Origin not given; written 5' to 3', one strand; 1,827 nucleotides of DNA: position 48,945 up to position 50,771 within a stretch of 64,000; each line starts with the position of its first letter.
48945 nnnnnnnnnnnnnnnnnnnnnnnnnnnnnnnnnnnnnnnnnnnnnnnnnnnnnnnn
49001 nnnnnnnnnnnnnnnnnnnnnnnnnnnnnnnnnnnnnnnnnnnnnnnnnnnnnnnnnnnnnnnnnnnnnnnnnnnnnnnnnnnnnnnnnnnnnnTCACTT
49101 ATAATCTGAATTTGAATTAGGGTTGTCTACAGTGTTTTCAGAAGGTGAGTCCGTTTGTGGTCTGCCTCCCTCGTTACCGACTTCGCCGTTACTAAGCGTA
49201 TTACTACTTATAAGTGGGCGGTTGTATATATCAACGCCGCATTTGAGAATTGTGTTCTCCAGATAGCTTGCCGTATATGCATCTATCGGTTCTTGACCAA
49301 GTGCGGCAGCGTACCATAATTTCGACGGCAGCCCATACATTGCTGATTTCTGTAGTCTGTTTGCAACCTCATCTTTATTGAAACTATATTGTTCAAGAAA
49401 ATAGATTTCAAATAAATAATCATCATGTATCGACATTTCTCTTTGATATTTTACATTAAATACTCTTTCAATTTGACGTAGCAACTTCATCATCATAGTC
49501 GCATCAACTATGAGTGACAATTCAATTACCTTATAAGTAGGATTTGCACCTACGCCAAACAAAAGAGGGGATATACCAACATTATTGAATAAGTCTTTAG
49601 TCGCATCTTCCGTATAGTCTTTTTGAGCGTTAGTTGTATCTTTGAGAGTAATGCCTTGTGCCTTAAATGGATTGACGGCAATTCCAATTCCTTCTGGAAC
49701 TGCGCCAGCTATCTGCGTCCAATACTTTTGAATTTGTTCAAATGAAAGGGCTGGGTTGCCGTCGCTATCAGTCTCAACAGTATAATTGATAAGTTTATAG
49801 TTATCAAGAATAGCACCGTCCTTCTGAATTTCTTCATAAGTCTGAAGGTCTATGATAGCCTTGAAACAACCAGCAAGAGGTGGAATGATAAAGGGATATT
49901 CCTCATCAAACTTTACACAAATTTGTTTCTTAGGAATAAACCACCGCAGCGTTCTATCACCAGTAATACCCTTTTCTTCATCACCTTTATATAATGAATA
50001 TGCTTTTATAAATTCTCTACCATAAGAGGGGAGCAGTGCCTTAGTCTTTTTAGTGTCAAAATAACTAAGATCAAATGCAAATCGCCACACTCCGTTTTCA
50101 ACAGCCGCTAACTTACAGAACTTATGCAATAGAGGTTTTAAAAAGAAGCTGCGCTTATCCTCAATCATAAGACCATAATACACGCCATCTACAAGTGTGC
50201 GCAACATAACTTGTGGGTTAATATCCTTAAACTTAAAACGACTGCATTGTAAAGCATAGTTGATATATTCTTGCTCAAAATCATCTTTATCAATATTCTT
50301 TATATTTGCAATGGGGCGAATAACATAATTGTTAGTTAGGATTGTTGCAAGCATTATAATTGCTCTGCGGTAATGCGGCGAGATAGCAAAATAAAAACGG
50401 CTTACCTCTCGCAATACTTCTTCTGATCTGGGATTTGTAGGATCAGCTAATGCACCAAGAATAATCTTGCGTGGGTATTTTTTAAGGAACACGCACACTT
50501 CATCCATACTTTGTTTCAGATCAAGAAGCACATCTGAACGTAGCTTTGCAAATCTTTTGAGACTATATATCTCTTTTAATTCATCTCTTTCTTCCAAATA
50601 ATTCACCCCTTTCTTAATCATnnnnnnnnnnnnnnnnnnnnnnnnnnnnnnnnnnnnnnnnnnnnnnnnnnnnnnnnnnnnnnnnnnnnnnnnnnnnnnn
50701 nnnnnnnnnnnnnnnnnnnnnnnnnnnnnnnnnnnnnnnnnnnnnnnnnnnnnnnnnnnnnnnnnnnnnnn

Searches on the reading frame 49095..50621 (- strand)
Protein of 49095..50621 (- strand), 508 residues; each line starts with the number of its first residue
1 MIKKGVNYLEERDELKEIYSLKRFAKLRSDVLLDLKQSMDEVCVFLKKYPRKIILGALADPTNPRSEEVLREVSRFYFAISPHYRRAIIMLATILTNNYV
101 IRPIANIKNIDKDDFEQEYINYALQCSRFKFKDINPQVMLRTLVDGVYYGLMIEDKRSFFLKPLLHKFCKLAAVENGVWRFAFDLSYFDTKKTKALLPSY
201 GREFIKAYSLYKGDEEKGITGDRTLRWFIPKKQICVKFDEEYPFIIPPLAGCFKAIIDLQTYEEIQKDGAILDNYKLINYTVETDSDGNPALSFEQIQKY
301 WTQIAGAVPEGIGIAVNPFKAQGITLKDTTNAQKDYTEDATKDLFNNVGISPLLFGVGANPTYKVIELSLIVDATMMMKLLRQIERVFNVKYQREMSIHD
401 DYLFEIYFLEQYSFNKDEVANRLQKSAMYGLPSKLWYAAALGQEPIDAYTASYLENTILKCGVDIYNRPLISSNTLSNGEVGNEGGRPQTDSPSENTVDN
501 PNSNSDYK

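Call 14: search_protein_families(library=phrogs, proteins=[window:49095-50621:-], max_evalue=0.00001)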
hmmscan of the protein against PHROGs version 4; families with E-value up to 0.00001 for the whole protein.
window:49095-50621:- (508 aa): 1 family
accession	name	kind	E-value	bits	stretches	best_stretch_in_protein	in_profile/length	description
phrog_2739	-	head and packaging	8.4e-95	319.3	1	22-496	19-486/501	portal protein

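Call 70: search_dna_similar(query=window:49095-50621:-, collection=phages, mode=protein, max_rows=10)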
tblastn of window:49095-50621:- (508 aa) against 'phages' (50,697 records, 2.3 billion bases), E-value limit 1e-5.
Records with a match: 95; places in all: 95; records where one place covers at least 80% of the query: 74.
Best place of each record, by identity: <60% 95.
By first word of the organism name: Bacillus 40; Lactococcus 22; Enterococcus 7; Clostridioides 6; Staphylococcus 4; Mammaliicoccus 4; Brevibacillus 2; Bacteriophage 2; Clostridium 2; Thomasclavelia 2; and 3 more.
By host as written in the record: Lactococcus lactis 17; Bacillus anthracis Sterne 10; Bacillus anthracis 7; Bacillus cereus 7; - 5; Bacillus subtilis BEST7003 5; Enterococcus faecium 4; Bacillus subtilis 3; and 26 more.
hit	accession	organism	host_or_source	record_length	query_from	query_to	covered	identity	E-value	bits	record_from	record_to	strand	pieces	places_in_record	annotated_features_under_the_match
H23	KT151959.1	Brevibacillus phage Sundance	Brevibacillus laterosporus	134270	24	491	92%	30.6%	5e-53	199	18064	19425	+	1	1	putative structural protein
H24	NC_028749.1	Brevibacillus phage Sundance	Brevibacillus laterosporus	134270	24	491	92%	30.6%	5e-53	199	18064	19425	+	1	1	portal protein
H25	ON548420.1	Bacillus phage vB_BanS-Thrax4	Bacillus anthracis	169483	3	508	100%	28.3%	2e-57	212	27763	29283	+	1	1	portal protein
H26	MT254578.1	Bacillus phage Izhevsk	Bacillus cereus VKM B-370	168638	2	503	99%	28.5%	6e-58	213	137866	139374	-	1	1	portal protein | large terminase subunit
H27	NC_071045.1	Bacillus phage Izhevsk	Bacillus cereus VKM B-370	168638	2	503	99%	28.5%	6e-58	213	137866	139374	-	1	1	portal protein | large terminase subunit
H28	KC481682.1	Bacillus phage vB_BanS-Tsamsa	Bacillus anthracis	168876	2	503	99%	28.3%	5e-58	214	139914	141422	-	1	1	hypothetical protein (x2)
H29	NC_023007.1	Bacillus phage vB_BanS-Tsamsa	Bacillus anthracis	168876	2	503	99%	28.3%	5e-58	214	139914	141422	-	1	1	portal protein | hypothetical protein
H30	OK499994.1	Bacillus phage vB_BanS_Skywalker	Bacillus anthracis Sterne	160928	2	503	99%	28.2%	2e-56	209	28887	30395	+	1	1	portal protein | terminase large subunit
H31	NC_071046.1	Bacillus phage vB_BanS_Skywalker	Bacillus anthracis Sterne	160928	2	503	99%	28.2%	2e-56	209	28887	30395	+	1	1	portal protein | terminase large subunit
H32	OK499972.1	Bacillus phage vB_BanS_Chewbecca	Bacillus anthracis Sterne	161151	2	503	99%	28.2%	2e-56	209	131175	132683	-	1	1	hypothetical protein | putative terminase ATPase subunit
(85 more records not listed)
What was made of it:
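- Closest known: Prophage P1 oriR. Different: The phage backbone is unrelated: the best portal matches are Brevibacillus and Bacillus siphoviruses at about 28-31% identity (call 70).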
